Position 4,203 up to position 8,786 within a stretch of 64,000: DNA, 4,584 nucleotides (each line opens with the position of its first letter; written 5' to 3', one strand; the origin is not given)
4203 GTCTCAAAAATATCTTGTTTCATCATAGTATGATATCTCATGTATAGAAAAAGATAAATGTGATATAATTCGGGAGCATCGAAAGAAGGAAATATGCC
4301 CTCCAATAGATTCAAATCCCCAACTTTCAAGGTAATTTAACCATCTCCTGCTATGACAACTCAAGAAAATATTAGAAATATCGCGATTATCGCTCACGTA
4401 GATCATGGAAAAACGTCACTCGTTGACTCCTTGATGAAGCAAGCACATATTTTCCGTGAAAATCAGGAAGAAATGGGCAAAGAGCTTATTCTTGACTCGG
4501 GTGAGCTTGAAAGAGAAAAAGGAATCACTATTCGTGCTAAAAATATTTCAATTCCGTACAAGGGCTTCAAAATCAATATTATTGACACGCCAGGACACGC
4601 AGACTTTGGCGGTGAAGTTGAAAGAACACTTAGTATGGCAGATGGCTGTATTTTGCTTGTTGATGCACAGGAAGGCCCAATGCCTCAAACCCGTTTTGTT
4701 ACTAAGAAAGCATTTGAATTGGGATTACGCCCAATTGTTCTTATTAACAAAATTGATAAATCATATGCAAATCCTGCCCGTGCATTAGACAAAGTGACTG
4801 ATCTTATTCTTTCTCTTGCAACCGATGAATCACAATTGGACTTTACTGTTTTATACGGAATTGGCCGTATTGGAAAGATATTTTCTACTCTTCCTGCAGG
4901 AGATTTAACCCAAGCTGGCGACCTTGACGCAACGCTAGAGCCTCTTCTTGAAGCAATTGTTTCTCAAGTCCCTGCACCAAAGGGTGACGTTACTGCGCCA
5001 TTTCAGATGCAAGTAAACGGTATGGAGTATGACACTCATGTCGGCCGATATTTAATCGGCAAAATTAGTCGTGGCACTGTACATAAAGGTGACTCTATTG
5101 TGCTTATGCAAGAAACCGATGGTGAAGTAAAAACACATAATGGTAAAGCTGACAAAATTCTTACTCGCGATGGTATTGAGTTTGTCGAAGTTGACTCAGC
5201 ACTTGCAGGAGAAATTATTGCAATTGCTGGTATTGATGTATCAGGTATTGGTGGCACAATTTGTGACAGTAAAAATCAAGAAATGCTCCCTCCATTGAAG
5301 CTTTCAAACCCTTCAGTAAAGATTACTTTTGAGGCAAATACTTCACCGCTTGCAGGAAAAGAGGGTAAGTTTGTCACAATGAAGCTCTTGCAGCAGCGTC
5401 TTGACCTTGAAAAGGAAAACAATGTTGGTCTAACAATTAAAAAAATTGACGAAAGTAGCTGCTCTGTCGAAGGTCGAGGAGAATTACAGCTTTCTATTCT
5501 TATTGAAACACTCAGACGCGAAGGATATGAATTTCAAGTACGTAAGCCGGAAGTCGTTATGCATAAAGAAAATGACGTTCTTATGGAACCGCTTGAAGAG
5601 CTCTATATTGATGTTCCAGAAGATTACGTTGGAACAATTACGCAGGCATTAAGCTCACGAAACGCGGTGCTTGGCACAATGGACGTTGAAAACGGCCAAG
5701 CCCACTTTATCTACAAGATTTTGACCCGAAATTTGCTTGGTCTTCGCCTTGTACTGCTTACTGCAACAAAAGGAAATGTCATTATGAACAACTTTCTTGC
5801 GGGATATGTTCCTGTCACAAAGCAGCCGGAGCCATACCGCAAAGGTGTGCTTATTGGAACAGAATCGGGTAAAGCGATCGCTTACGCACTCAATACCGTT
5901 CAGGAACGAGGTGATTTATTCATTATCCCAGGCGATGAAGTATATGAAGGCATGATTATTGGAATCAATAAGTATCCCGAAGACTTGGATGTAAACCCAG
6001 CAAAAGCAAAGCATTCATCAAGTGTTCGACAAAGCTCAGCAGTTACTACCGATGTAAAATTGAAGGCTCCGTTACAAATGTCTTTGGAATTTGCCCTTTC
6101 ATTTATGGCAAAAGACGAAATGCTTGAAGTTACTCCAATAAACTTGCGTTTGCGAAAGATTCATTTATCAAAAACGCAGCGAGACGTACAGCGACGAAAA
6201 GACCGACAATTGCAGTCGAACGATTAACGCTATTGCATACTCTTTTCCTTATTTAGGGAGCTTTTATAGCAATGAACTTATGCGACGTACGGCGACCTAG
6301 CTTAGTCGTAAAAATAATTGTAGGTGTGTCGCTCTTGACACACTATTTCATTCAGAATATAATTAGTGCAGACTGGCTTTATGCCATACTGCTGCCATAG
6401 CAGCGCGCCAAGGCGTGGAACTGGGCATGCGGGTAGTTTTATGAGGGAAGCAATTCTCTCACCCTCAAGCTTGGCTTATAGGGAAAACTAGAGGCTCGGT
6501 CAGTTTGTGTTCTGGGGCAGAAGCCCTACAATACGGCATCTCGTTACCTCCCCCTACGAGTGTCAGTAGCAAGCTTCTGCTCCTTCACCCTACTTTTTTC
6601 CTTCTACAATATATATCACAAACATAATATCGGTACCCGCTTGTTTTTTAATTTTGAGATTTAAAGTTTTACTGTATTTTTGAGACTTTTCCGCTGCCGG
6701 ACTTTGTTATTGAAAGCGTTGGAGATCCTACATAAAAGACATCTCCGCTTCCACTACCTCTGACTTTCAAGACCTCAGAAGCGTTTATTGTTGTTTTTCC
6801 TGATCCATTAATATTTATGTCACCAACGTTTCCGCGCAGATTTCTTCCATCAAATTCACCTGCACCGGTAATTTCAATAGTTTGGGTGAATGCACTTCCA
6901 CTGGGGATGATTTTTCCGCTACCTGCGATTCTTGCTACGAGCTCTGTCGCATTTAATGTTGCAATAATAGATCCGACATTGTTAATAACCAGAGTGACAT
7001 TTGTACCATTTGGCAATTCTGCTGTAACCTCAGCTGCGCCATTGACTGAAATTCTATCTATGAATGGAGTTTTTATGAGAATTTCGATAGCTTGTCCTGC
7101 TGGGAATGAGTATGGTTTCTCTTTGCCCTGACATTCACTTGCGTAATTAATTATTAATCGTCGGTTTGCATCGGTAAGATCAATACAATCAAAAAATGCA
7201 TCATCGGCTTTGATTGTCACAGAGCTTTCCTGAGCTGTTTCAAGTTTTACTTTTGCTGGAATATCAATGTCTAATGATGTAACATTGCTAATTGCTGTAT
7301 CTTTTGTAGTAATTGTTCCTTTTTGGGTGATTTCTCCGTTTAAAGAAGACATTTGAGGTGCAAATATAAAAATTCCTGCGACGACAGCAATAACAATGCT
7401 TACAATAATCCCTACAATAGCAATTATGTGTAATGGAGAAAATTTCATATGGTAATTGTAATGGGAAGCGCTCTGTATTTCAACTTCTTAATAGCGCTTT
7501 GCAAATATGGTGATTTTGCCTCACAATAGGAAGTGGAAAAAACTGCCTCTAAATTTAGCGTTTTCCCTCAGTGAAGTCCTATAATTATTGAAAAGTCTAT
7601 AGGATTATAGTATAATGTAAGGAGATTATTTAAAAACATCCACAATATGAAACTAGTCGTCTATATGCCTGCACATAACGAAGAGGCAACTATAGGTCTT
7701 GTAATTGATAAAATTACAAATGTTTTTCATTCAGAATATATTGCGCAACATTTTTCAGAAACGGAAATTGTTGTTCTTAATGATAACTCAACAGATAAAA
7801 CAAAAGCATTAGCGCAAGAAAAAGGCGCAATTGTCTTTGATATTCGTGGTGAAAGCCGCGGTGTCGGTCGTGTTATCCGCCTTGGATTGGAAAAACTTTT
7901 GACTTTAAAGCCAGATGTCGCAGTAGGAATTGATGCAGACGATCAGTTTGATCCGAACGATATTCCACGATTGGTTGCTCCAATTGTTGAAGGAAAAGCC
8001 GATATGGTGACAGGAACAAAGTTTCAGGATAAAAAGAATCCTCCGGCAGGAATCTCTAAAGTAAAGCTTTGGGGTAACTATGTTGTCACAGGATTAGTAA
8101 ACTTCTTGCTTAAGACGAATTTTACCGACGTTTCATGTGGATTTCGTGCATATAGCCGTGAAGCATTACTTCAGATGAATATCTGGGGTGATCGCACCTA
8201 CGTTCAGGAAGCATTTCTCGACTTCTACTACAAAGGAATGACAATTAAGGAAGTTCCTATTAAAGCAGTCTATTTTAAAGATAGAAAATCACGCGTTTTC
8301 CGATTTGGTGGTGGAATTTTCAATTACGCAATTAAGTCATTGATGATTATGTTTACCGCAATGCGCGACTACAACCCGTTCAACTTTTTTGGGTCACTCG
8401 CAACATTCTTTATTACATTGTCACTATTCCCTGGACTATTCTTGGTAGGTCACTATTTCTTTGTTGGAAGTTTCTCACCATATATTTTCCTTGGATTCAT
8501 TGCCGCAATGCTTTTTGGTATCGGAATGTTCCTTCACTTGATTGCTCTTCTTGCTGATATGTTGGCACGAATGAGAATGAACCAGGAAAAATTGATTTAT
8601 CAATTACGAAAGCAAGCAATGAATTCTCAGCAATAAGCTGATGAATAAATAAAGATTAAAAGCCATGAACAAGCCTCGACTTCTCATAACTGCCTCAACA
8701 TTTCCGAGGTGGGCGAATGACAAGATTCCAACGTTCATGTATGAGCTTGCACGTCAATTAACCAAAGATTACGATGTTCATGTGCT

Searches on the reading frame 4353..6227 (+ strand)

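Call 67: search_protein_families(library=pfam, proteins=[window:4353-6227:+], max_evalue=0.00001)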
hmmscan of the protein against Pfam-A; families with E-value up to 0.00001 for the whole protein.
window:4353-6227:+ (624 aa): 5 families
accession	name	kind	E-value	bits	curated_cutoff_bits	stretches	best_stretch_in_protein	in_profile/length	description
PF00009.33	GTP_EFTU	-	2.6e-53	180.9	26.5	1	5-207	1-187/188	Elongation factor Tu GTP binding domain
PF21018.2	BipA_C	-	3.4e-36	123.8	23.8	1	497-606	1-109/110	TypA/BipA C-terminal domain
PF00679.30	EFG_C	-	6.3e-13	49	27.9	1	409-492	1-85/89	Elongation factor G C-terminus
PF22042.2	EF-G_D2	-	1.8e-07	31.6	27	1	216-305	1-83/84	Elongation factor G domain 2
PF03144.31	GTP_EFTU_D2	-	1.2e-06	29.3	30.3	1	231-304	1-73/73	Elongation factor Tu domain 2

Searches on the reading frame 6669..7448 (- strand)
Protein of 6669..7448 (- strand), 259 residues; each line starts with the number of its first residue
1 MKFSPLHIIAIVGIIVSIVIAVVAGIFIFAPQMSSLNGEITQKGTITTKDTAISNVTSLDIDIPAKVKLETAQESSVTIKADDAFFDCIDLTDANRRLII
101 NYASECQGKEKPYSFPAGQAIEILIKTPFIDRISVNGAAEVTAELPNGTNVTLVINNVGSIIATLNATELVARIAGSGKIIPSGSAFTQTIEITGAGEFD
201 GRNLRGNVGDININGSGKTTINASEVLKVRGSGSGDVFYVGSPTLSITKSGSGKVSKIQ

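Call 67: search_protein_families(library=pfam, proteins=[window:6669-7448:-], max_evalue=0.00001)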
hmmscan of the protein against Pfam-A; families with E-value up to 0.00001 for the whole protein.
window:6669-7448:- (259 aa): 1 family
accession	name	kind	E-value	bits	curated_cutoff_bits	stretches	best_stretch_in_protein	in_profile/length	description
PF10988.14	DUF2807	-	4.2e-29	102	24.2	1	59-243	5-181/181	Putative auto-transporter adhesin, head GIN domain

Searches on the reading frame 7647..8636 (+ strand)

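Call 67: search_protein_families(library=pfam, proteins=[window:7647-8636:+], max_evalue=0.00001)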
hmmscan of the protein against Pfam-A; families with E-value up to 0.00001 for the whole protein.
window:7647-8636:+ (329 aa): 1 family
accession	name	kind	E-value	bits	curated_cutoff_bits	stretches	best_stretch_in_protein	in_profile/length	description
PF00535.33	Glycos_transf_2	-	2.1e-20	73.8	23.3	1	5-174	2-164/168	Glycosyl transferase family 2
